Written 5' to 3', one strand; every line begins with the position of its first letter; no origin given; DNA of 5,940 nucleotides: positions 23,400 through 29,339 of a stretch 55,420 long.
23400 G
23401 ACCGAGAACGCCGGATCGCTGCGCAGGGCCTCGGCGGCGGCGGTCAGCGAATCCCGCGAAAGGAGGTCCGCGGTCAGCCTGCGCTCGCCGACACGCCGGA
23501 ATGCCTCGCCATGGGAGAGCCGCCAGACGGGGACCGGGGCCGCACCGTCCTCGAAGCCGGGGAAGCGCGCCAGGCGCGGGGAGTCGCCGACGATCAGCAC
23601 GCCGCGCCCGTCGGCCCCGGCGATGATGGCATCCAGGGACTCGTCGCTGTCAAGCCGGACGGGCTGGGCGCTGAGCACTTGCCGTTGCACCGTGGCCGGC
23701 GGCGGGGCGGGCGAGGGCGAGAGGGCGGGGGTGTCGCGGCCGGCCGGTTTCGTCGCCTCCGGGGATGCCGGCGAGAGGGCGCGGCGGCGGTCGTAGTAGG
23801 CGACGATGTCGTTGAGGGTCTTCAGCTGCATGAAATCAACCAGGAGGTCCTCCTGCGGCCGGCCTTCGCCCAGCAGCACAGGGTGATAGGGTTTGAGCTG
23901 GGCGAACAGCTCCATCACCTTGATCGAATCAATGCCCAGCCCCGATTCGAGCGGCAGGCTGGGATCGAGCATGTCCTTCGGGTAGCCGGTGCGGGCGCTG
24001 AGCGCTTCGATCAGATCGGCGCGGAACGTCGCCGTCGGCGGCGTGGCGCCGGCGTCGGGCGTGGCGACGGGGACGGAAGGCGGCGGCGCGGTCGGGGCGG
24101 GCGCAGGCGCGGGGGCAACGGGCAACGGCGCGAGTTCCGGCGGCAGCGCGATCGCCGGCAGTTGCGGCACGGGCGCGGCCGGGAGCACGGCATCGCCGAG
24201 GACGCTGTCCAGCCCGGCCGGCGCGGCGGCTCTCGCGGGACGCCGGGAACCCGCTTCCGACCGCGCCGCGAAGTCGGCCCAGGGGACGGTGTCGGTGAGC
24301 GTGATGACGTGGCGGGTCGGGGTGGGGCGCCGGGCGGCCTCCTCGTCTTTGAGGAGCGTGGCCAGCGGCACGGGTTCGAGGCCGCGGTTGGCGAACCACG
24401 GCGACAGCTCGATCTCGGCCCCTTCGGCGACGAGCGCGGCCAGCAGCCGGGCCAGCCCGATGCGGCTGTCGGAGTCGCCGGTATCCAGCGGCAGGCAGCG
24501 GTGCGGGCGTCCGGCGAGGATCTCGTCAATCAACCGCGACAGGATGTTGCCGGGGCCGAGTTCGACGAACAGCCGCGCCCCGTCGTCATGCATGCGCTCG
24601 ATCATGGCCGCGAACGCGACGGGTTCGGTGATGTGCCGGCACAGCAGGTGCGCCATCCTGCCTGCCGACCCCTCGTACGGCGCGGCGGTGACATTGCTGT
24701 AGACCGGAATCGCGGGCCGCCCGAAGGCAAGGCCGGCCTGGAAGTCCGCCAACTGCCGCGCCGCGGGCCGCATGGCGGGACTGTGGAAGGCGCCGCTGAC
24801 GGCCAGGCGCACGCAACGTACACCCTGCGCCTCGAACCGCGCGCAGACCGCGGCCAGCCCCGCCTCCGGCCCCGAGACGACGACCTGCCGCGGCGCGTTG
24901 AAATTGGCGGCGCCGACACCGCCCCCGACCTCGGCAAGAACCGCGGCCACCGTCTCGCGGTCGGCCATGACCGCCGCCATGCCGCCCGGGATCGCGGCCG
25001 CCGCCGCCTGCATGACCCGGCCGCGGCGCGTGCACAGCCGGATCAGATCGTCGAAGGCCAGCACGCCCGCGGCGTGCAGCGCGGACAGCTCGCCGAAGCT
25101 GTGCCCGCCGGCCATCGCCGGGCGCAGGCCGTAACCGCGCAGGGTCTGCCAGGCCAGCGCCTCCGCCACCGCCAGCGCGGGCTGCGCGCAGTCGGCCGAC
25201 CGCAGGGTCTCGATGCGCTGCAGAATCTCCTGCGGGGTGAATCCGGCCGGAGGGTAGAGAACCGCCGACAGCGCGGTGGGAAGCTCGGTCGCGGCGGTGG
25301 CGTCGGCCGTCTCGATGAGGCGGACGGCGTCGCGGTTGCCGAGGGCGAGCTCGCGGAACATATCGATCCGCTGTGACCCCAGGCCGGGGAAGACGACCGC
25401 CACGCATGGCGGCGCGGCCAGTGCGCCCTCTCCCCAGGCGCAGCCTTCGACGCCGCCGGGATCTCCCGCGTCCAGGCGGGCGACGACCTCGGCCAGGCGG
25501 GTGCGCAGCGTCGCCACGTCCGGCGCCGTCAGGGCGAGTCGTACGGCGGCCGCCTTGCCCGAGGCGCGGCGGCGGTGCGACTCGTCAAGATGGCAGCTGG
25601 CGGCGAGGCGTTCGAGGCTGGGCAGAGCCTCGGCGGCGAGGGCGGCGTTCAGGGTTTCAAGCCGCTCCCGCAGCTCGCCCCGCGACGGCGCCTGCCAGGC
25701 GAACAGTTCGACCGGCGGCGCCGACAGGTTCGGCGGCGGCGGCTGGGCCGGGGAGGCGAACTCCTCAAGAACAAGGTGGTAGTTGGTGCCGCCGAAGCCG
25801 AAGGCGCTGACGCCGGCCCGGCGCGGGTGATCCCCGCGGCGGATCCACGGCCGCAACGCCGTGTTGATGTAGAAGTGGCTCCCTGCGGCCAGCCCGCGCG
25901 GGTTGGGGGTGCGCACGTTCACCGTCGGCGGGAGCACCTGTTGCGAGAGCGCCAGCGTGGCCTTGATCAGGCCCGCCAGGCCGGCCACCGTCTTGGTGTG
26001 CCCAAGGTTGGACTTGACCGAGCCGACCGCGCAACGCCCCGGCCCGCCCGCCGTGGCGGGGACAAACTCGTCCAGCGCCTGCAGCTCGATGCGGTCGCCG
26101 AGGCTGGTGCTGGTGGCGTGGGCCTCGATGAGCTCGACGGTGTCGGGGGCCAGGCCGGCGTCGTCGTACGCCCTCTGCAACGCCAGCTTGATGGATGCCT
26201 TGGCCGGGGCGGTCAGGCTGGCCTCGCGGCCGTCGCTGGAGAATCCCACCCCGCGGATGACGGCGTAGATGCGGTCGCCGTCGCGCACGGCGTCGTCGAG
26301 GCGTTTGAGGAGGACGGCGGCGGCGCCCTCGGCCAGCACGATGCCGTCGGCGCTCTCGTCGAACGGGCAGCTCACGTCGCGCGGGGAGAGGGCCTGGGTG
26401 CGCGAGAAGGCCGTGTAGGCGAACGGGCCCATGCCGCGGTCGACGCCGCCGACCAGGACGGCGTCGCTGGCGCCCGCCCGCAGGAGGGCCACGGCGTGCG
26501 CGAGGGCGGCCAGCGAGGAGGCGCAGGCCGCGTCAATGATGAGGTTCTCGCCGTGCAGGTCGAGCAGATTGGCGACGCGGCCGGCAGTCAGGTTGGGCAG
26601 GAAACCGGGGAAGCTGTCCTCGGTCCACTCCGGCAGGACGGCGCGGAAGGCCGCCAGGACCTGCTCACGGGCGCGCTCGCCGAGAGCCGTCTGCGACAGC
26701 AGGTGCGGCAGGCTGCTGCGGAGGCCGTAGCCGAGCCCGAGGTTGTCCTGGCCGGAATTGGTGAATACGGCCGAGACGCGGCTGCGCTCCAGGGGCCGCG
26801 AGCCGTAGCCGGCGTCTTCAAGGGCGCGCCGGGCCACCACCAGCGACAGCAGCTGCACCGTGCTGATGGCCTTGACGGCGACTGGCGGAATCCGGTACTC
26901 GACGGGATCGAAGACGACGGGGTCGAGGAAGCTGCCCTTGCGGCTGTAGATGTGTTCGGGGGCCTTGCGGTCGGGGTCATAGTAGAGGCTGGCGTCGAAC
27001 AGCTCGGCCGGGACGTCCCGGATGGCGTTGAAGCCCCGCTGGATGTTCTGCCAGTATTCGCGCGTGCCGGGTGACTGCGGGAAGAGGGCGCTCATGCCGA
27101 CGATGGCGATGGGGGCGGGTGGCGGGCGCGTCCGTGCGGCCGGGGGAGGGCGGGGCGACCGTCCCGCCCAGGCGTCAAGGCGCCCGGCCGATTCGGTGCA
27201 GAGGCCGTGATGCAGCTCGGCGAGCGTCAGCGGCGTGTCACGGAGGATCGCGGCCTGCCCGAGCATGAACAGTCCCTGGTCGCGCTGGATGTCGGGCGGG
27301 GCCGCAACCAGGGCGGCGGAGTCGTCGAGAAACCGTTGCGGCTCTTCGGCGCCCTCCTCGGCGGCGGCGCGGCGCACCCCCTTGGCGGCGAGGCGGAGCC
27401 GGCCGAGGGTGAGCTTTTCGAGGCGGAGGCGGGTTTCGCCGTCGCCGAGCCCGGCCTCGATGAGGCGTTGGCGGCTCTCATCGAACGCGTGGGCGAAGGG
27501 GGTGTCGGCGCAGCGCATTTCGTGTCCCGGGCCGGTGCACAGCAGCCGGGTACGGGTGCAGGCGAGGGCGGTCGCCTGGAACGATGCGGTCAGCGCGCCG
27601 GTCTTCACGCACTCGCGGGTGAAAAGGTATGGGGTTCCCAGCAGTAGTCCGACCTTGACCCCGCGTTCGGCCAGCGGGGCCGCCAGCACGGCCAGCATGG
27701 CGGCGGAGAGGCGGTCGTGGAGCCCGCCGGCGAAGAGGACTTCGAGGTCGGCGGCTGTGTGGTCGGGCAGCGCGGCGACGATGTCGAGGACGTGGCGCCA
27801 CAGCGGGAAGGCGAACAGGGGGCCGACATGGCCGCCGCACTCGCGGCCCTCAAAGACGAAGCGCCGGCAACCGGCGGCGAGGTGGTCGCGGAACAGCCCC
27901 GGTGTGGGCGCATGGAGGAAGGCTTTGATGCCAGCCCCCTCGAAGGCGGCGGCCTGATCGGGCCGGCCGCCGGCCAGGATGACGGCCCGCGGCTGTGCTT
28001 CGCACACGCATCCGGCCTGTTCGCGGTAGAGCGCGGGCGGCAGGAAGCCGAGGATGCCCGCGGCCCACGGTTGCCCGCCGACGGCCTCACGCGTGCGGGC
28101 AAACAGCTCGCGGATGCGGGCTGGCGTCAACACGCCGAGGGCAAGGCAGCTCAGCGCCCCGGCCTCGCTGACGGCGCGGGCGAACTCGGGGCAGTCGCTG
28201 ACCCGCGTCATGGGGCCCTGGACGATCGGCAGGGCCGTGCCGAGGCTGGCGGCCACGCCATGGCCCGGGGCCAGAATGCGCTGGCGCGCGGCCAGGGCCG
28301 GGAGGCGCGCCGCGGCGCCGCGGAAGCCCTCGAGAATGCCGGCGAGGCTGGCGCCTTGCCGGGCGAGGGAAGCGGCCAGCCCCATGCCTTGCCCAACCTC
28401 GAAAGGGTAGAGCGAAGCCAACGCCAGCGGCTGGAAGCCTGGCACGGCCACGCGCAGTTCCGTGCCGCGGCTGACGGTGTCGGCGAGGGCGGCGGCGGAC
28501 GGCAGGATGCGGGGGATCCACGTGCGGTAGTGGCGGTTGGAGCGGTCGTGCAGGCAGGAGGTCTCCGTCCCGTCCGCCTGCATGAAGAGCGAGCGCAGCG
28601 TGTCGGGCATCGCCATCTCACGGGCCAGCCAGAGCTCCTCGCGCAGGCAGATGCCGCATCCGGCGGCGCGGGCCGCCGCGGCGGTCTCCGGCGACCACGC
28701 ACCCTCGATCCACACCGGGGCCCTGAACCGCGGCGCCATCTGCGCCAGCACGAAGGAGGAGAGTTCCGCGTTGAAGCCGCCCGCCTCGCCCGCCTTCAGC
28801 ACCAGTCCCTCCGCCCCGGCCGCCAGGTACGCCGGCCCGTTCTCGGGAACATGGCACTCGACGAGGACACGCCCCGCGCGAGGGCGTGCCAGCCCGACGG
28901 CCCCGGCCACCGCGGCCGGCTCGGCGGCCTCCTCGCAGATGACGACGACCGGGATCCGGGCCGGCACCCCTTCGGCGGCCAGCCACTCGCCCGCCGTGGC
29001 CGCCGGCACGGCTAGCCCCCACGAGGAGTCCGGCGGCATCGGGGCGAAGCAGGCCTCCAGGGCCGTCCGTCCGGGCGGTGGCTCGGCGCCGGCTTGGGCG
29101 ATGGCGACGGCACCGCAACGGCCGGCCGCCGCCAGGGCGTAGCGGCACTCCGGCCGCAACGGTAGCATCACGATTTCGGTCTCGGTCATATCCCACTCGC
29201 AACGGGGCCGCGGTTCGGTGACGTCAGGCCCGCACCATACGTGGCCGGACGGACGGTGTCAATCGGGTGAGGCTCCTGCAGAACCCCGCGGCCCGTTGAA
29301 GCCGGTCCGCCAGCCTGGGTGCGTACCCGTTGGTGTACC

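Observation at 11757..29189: The PKS/PUFA-like synthase has a non-canonical two-protein architecture (ER-ER-KS-AT-ACP-KR plus KS0-AT*-DH-PPTase)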

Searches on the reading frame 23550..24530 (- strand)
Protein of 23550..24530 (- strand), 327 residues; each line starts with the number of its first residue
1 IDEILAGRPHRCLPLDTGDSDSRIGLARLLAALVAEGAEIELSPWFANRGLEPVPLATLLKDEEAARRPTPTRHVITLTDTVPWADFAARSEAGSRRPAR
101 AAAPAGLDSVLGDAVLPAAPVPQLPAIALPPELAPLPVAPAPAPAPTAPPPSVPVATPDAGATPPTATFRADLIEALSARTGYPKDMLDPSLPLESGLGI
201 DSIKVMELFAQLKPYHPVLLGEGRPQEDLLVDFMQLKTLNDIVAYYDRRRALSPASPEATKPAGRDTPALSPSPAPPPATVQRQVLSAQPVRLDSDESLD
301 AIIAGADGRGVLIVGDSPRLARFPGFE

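Call 30: search_protein_families(library=pfam, proteins=[window:23550-24530:-], max_evalue=1)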
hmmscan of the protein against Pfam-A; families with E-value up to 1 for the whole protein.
window:23550-24530:- (327 aa): 1 family
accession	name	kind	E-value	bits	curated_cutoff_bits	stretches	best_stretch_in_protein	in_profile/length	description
PF00550.31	PP-binding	-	3e-06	27.8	20.8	1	172-213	2-42/67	Phosphopantetheine attachment site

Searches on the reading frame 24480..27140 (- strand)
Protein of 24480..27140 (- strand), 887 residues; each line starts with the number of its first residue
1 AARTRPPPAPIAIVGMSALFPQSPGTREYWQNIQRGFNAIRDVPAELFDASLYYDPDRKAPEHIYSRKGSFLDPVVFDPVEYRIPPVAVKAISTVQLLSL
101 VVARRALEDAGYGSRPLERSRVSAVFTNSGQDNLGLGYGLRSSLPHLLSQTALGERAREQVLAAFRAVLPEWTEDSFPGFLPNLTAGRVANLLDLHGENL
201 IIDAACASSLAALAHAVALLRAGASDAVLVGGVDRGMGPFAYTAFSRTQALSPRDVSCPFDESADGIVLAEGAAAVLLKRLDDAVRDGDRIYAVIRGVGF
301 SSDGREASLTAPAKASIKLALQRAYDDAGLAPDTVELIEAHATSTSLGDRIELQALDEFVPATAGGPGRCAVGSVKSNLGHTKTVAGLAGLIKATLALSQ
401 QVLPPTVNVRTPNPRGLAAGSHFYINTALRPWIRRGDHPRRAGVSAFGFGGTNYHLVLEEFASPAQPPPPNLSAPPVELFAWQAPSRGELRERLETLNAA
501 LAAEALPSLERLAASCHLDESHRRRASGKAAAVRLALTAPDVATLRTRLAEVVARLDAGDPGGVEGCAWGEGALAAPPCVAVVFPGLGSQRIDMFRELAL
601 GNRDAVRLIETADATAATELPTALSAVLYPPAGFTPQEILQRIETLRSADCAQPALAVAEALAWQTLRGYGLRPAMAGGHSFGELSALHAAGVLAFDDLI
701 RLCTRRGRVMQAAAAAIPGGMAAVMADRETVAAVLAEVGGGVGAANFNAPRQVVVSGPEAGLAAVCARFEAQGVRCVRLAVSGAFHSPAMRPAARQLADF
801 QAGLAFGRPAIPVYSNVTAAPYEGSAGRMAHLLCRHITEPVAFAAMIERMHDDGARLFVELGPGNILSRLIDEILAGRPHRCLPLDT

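Call 59: search_solved_structures(query=window:24480-27140:-, max_evalue=1e-20)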
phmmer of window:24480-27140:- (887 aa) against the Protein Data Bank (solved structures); distinct sequences matched with E-value up to 1e-20: 166 (the best 60 are shown).
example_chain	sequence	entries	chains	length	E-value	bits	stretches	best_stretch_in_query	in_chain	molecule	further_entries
7zma_A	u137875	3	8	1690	7.7e-139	467.6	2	4-509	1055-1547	Putative polyketide synthase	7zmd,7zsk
4mz0_A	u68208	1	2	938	9.3e-102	344.9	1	9-868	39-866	CurL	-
5bp1_A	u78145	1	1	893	4e-92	313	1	177-873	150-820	Mycocerosic acid synthase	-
9iyw_A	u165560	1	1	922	2.6e-91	310.3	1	178-876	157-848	Polyketide synthase,GfsA KSQ-AncAT chimeric protein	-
8in9_A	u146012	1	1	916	3e-90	306.8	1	178-876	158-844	Polyketide synthase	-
9d2z_A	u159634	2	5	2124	4.2e-89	303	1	9-873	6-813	Mycocerosic acid synthase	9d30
9d2y_A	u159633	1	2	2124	4.2e-89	303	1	9-873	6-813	Multifunctional mycocerosic acid synthase membrane-associated MAS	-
7vee_A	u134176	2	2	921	1.3e-88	301.4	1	178-876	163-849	Polyketide synthase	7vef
11sz_A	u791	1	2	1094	5.7e-86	292.7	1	182-883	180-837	6-deoxyerythronolide-B synthase, Erythronolide synthase EryA2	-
7uwr_A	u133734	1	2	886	4e-83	283.2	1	10-871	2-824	Narbonolide/10-deoxymethynolide synthase PikA1, modules 1 and 2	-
7s6b_A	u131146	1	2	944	7.2e-83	282.4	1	9-875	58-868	Polyketide synthase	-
6c9u_A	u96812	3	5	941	1.1e-82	281.8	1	176-874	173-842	6-deoxyerythronolide-B synthase EryA2, modules 3 and 4 | EryAII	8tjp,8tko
8g4u_A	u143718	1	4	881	1.1e-82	281.7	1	9-876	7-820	EryAIII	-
2qo3_A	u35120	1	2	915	1.3e-82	281.6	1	176-874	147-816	EryAII Erythromycin polyketide synthase modules 3 and 4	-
7s6c_A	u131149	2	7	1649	4.6e-82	279.7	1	167-875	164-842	6-deoxyerythronolide-B synthase EryA2, modules 3 and 4, Lsd14 Polyketide synthase fusion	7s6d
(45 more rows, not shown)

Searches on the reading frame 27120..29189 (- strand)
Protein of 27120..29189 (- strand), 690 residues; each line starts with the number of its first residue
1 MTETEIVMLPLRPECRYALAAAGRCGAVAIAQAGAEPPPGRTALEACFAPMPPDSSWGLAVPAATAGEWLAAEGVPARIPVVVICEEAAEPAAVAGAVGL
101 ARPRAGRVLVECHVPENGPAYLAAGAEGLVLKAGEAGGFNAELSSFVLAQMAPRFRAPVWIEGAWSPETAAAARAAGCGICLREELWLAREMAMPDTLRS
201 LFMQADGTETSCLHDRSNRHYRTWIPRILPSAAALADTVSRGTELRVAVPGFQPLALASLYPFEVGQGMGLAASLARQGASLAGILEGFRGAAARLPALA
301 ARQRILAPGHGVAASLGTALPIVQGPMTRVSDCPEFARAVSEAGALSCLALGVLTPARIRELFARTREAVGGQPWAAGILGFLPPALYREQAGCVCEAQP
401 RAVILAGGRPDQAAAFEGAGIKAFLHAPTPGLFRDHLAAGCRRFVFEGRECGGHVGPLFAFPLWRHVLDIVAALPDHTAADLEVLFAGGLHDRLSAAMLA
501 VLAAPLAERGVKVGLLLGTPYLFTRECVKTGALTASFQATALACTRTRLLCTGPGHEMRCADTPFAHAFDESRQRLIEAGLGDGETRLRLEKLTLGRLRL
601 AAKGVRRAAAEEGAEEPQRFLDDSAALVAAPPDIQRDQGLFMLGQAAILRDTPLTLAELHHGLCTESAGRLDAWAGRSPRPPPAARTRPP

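Call 60: search_solved_structures(query=window:27120-29189:-, max_evalue=0.01)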
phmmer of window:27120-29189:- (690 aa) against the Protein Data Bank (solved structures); distinct sequences matched with E-value up to 0.01: 7.
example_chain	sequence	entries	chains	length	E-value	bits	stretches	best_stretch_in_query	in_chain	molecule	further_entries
9pl0_A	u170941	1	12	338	2e-12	49.7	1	312-602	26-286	Enoyl-[acyl-carrier-protein] reductase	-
5gvj_A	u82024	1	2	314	1.3e-08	37.1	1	320-569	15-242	Enoyl-[acyl-carrier-protein] reductase [FMN]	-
5gvh_A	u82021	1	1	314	1.3e-08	37.1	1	320-569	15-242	Enoyl-[acyl-carrier-protein] reductase [FMN]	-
3bo9_A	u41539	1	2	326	1.4e-08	37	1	320-569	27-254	Putative nitroalkan dioxygenase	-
2z6i_A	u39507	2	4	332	2.1e-07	33.1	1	319-510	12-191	Trans-2-enoyl-ACP reductase II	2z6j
7l00_A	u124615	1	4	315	5.3e-07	31.8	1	316-505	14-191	Enoyl-Acyl Carrier Protein Reductase FabK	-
4iql_A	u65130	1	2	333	4.7e-06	28.6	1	313-514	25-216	Enoyl-(Acyl-carrier-protein) reductase II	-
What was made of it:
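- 27120..28274 (-): ER2 (residues 306-690): FMN-type enoyl reductase, FabK-like, with the motif ECGGH454VGP. By sequence, PDB hits are FabK/NMO only (call 60).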

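Call 74: search_protein_families(library=ncbifam, proteins=[window:27120-29189:-], max_evalue=0.001)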
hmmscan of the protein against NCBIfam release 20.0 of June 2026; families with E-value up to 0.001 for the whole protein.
window:27120-29189:- (690 aa): 1 family
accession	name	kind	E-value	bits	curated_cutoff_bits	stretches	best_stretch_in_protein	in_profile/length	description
TIGR03151.1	enACPred_II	equivalog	1.1e-17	64.2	453.1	1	316-603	8-265/307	enoyl-[acyl-carrier-protein] reductase FabK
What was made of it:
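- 27120..28274 (-): The only NCBIfam hit is FabK TIGR03151 (call 74).
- On Pfa PUFA synthase: Sequence searches hit only FabK/NMO (calls 60, 74).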

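Call 82: predict_structure(alignment_id=A2)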
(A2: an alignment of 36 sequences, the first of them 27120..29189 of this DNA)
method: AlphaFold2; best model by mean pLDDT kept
length: 690 residues; sequences in the alignment: 36
mean_pLDDT: 91.4   pTM: 0.93
mean pLDDT of the five models: 91.4, 90.7, 89.9, 89.2, 89.2
residues with pLDDT >= 90: 531; 70-90: 113; 50-70: 34; < 50: 12
segments of 3 or more residues with pLDDT < 50: 256-258, 683-690
pLDDT, mean of each block of 10 residues (from residue 1): 90 91 95 80 85 92 93 89 90 95 97 95 97 96 97 96 98 96 95 88 92 87 73 81 85 54 84 93 96 96 97 97 96 98 98 95 98 97 94 98 96 98 97 97 97 92 97 96 97 98 98 98 98 97 95 88 95 91 90 91 88 55 81 95 96 98 97 84 44
secondary structure, 60 per line:
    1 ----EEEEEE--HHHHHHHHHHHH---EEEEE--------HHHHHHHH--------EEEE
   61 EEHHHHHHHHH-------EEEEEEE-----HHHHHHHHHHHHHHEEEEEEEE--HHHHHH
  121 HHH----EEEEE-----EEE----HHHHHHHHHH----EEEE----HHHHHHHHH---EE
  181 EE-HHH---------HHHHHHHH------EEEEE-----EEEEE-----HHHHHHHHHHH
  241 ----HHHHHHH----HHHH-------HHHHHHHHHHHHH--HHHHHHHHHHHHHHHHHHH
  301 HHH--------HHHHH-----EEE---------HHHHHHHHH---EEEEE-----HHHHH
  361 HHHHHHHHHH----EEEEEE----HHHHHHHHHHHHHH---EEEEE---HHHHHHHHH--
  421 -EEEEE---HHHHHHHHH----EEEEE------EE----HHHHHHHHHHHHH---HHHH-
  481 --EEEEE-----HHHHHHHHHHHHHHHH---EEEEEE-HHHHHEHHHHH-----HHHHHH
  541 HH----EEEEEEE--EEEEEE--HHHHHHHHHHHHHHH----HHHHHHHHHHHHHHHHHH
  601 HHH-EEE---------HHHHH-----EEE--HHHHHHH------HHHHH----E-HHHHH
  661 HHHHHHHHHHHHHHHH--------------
elements in order (helices of 4 or more, strands of 3 or more residues): E5-10 H13-24 E28-32 H41-48 E57-62 H63-71 E79-85 H91-104 E105-112 H115-123 E128-132 E138-140 H145-154 E159-162 H167-175 E179-182 H196-203 E210-214 E220-224 H230-240 H245-251 H256-259 H267-279 H282-303 H312-316 E322-324 H334-342 E346-350 H356-370 E375-380 H385-398 E402-406 H410-418 E422-426 H430-438 E443-447 H460-472 H476-479 E483-487 H493-508 E512-517 H519-523 H525-529 H535-542 E547-553 E556-561 H564-578 H583-603 E605-607 H617-621 E627-629 H632-638 H645-649 H656-676

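Call 84: fold_search(model_id=the predicted structure, library=pdb)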
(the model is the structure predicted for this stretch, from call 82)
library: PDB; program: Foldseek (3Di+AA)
matches with E <= 10: 1676; with E <= 0.001: 225
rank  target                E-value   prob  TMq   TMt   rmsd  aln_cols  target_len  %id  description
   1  3bo9_A                1.8e-18  1.00  0.40  0.85   3.3       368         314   22  Crystal structure of putative nitroalkan dioxygenase (TM0800) from Thermotoga maritima at 2.71 A resolution (released 2007-12-25)
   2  9pl0_B                1.2e-17  1.00  0.41  0.85   3.1       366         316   26  The structure of the Fusobacterium nucleatum Enoyl-Acyl Carrier Protein Reductase (FabK) bound to an inhibitor (released 2026-01-28)
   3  9pl0_A                3.0e-17  1.00  0.40  0.85   3.1       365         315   25  The structure of the Fusobacterium nucleatum Enoyl-Acyl Carrier Protein Reductase (FabK) bound to an inhibitor (released 2026-01-28)
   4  9pl0_E                3.9e-17  1.00  0.40  0.85   3.6       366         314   26  The structure of the Fusobacterium nucleatum Enoyl-Acyl Carrier Protein Reductase (FabK) bound to an inhibitor (released 2026-01-28)
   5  2z6i_B                1.2e-16  1.00  0.42  0.87   3.0       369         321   21  Crystal Structure of S. pneumoniae Enoyl-Acyl Carrier Protein Reductase (FabK) (released 2008-04-01)
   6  2z6i_A                1.4e-16  1.00  0.42  0.87   3.0       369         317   21  Crystal Structure of S. pneumoniae Enoyl-Acyl Carrier Protein Reductase (FabK) (released 2008-04-01)
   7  5gvj_B                1.7e-16  1.00  0.39  0.87   3.2       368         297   21  Structure of FabK (M276A) mutant from Thermotoga maritima (released 2017-04-26)
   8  7l00_B                1.9e-16  1.00  0.39  0.82   4.2       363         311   21  Crystal Structure of C. difficile Enoyl-Acyl Carrier Protein Reductase (FabK) in Complex with an Inhibitor (released 2021-12-22)
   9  7l00_C                2.7e-16  1.00  0.40  0.84   3.4       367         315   21  Crystal Structure of C. difficile Enoyl-Acyl Carrier Protein Reductase (FabK) in Complex with an Inhibitor (released 2021-12-22)
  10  5gvj_A                3.0e-16  1.00  0.38  0.87   3.3       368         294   20  Structure of FabK (M276A) mutant from Thermotoga maritima (released 2017-04-26)
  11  5gvh                  3.1e-16  1.00  0.40  0.85   3.4       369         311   22  Structure of FabK from Thermotoga maritima (released 2017-06-07)
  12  6e2a                  4.5e-16  1.00  0.40  0.81   4.2       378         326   22  Crystal structure of NADH:quinone reductase PA1024 from Pseudomonas aeruginosa PAO1 in complex with NAD+ (released 2019-02-06)
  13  2z6j_A                1.6e-15  1.00  0.40  0.86   2.8       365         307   21  Crystal Structure of S. pneumoniae Enoyl-Acyl Carrier Protein Reductase (FabK) in Complex with an Inhibitor (released 2008-04-01)
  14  2gjl                  1.6e-15  1.00  0.39  0.80   4.2       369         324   22  Crystal Structure of 2-nitropropane dioxygenase (released 2006-05-16)
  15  7l00_A                2.4e-15  1.00  0.39  0.82   3.9       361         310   22  Crystal Structure of C. difficile Enoyl-Acyl Carrier Protein Reductase (FabK) in Complex with an Inhibitor (released 2021-12-22)
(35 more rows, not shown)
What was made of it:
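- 27120..28274 (-): By fold, FabK scores TM 0.85-0.87 and PfaD 0.43-0.50 (call 84).
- On Pfa PUFA synthase: By fold, FabK scores TM 0.85-0.87 at E 1e-17, while PfaD scores TM 0.43-0.50 at E 1e-8 (call 84).
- Checked: The ER is nearer to FabK than to PfaD (calls 60, 74, 84).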
